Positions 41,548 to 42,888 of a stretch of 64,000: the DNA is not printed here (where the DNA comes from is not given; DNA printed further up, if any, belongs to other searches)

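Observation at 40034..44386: RsbR-RsbS-RsbT stressosome operon wired to a GHKL-PP2C fusion and an orphan histidine kinase instead of a sigma-B cascade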

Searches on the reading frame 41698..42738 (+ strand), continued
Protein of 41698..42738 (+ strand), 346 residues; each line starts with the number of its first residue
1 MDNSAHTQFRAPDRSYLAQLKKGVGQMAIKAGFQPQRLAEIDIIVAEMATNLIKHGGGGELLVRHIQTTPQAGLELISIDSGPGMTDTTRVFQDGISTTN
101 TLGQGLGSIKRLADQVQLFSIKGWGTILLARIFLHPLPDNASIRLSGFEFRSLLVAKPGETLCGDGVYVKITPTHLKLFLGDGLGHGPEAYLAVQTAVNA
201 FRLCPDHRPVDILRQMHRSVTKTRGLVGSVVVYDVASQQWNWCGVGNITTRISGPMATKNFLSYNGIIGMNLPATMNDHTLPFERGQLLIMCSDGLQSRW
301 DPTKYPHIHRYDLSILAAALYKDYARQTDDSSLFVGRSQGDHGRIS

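Call 74: fold_search(model_id=the predicted structure, library=pdb)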
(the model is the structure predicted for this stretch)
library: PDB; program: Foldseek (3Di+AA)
matches with E <= 10: 700; with E <= 0.001: 167
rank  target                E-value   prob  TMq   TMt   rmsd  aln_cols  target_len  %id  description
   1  3zt9                  3.4e-15  1.00  0.52  0.91   2.1       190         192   30  The bacterial stressosome: a modular system that has been adapted to control secondary messenger signaling (released 2012-02-22)
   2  3w40_A                9.2e-15  1.00  0.50  0.83   2.6       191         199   20  Crystal structure of RsbX in complex with magnesium in space group P1 (released 2014-01-22)
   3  5ucg_B                5.1e-13  1.00  0.45  0.46  18.9       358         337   14  Structure of the PP2C Phosphatase Domain and a Fragment of the Regulatory Domain of the Cell Fate Determinant SpoIIE f (released 2017-05-31)
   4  5ucg_A                1.9e-12  1.00  0.46  0.46  18.1       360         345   14  Structure of the PP2C Phosphatase Domain and a Fragment of the Regulatory Domain of the Cell Fate Determinant SpoIIE f (released 2017-05-31)
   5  5ucg_E                2.3e-12  1.00  0.47  0.48  17.9       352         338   13  Structure of the PP2C Phosphatase Domain and a Fragment of the Regulatory Domain of the Cell Fate Determinant SpoIIE f (released 2017-05-31)
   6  5ucg_D                5.3e-12  1.00  0.45  0.47  18.2       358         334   13  Structure of the PP2C Phosphatase Domain and a Fragment of the Regulatory Domain of the Cell Fate Determinant SpoIIE f (released 2017-05-31)
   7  5ucg_C                1.4e-11  1.00  0.45  0.47  17.9       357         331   13  Structure of the PP2C Phosphatase Domain and a Fragment of the Regulatory Domain of the Cell Fate Determinant SpoIIE f (released 2017-05-31)
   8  3pu9_A                3.9e-10  1.00  0.45  0.64   5.1       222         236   20  Crystal structure of serine/threonine phosphatase Sphaerobacter thermophilus DSM 20745 (released 2010-12-22)
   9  2j82                  4.6e-10  1.00  0.41  0.61   4.5       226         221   15  Structural analysis of the PP2C Family Phosphatase tPphA from Thermosynechococcus elongatus (released 2007-11-06)
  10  5d2u                  5.2e-10  1.00  0.43  0.60   4.5       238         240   16  Crystal structure of tPphA Variant - H39A (released 2016-05-04)
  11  6k4e_B                6.1e-10  1.00  0.44  0.59   4.7       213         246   16  SiaA-PP2C domain of Pseudomonas aeruginosa (released 2019-06-26)
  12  5iti                  7.3e-10  1.00  0.42  0.57   5.0       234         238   16  A cynobacterial PP2C (tPphA) structure (released 2016-05-04)
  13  6k4e_A                8.1e-10  1.00  0.44  0.59   4.6       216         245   17  SiaA-PP2C domain of Pseudomonas aeruginosa (released 2019-06-26)
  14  5mqh                  8.6e-10  1.00  0.40  0.57   6.0       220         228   16  Structure of the Phosphatase Domain of the Cell Fate Determinant SpoIIE from Bacillus subtilis in a crystal form without (released 2017-05-31)
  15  2y09                  9.6e-10  1.00  0.44  0.61   4.3       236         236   16  The cyanobacterial PP2C-like phosphatase tPphA requires three metals in the catalytic center for efficient catalysis (released 2011-02-09)
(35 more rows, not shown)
